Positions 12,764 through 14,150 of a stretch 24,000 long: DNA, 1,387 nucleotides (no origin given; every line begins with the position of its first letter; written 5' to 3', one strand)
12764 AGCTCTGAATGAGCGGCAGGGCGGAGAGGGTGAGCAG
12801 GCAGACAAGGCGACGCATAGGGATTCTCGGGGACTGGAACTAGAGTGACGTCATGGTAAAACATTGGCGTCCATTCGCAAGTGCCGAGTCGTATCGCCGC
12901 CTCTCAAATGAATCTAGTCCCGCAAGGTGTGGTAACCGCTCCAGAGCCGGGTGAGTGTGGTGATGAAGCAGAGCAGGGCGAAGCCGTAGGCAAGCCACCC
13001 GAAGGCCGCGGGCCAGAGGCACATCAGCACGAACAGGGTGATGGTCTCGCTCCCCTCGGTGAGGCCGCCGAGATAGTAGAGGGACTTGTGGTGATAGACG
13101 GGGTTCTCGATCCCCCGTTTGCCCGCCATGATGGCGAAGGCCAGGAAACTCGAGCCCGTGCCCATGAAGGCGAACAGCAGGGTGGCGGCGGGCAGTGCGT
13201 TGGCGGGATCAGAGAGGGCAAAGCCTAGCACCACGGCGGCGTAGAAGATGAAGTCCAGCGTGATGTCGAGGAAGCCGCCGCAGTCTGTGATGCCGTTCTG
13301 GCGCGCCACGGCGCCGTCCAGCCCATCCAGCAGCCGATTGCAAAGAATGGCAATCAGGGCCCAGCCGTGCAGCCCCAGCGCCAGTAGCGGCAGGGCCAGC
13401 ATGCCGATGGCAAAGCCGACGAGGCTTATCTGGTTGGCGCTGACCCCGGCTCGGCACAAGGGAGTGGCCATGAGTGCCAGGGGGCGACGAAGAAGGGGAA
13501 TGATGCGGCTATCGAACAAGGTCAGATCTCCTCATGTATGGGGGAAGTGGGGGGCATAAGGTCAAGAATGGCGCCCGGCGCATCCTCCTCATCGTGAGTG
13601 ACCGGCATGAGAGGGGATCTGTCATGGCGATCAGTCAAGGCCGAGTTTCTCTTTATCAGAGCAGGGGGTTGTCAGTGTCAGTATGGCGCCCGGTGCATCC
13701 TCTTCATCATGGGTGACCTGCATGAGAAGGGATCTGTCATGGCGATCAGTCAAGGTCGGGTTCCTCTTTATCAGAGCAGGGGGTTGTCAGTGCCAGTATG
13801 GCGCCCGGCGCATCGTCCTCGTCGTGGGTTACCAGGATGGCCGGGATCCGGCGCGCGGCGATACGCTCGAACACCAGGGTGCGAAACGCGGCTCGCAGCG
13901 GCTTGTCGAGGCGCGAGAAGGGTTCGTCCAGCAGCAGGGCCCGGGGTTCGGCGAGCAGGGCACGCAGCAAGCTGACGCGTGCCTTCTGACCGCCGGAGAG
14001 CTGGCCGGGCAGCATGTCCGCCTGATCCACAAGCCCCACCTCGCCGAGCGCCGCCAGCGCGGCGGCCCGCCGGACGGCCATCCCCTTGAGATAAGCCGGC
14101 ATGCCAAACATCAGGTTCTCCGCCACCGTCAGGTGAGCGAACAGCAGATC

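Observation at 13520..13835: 115-bp tandem triplication of the ABC-ATPase 3' end: three C-terminal cassettes that diverge like coding sequence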

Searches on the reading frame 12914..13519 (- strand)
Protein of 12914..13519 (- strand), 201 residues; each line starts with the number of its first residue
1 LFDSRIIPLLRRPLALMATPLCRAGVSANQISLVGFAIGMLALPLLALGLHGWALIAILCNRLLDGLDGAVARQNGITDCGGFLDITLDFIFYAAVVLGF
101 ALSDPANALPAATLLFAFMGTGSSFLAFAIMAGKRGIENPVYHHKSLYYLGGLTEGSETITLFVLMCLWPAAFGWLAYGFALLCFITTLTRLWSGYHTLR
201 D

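Call 46: search_protein_families(library=ncbifam, proteins=[window:12914-13519:-], max_evalue=0.01)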
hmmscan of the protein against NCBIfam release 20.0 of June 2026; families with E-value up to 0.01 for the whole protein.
window:12914-13519:- (201 aa): 7 families
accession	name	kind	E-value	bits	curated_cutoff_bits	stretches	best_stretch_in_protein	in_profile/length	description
NF040950.1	archin_ph_syn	equivalog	5.3e-16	59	180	1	6-197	4-189/191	archaetidylinositol phosphate synthase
NF045883.1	PIPSynth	equivalog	1.6e-10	41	170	1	17-103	14-102/197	phosphatidylinositol phosphate synthase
NF041135.1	IPPtranDIPPsyn_Thcocales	equivalog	2.7e-06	26.7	580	1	21-189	245-407/419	bifunctional L-myo-inositol-1-phosphate cytidylyltransferase/CDP-L-myo-inositol myo-inositolphosphotransferase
NF038086.1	anchor_synt_A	exception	2e-05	24.5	200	1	28-131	10-115/222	protein sorting system archaetidylserine synthase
TIGR04217.1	archae_ser_T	exception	0.0074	16.1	200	0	31-96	13-80/221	archaetidylserine synthase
TIGR00473.1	pssA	equivalog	0.0083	16.2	107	0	36-92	5-62/153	CDP-diacylglycerol--serine O-phosphatidyltransferase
NF053678.1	ClpnSynClsA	equivalog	0.0095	16.1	240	0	43-104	22-84/180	cardiolipin synthase ClsA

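Call 47: search_protein_families(library=pfam, proteins=[window:12914-13519:-], max_evalue=0.01)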
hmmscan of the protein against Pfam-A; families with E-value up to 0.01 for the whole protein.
window:12914-13519:- (201 aa): 1 family
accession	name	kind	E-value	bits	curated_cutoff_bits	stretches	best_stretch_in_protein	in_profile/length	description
PF01066.26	CDP-OH_P_transf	-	6.1e-10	40.1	22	1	28-171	4-135/152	CDP-alcohol phosphatidyltransferase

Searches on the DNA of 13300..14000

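Call 33: search_rna_families(source=window, start=13300, end=14000, threshold=evalue, max_evalue=1)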
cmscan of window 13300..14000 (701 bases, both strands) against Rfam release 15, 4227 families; matches with E-value up to 1: 1.
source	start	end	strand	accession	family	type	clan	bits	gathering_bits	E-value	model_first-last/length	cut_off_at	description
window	13732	13849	-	RF00065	snoR9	Gene; snRNA; snoRNA; CD-box;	CL00132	16.2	90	0.28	1-128/128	no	Small nucleolar RNA snoR9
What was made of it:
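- On Structured RNA element / attenuator: The only Rfam hit is snoR9 at 16 bits (gathering score 90) (call 33).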

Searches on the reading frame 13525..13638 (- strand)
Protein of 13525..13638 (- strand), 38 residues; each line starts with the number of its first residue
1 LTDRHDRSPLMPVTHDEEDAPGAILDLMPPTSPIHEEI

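Call 46: search_protein_families(library=ncbifam, proteins=[window:13525-13638:-], max_evalue=0.01)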
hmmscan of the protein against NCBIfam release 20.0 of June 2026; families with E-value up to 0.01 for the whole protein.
seq(38 aa): 0 families

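Call 47: search_protein_families(library=pfam, proteins=[window:13525-13638:-], max_evalue=0.01)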
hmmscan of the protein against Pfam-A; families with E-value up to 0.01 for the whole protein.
seq(38 aa): 0 families
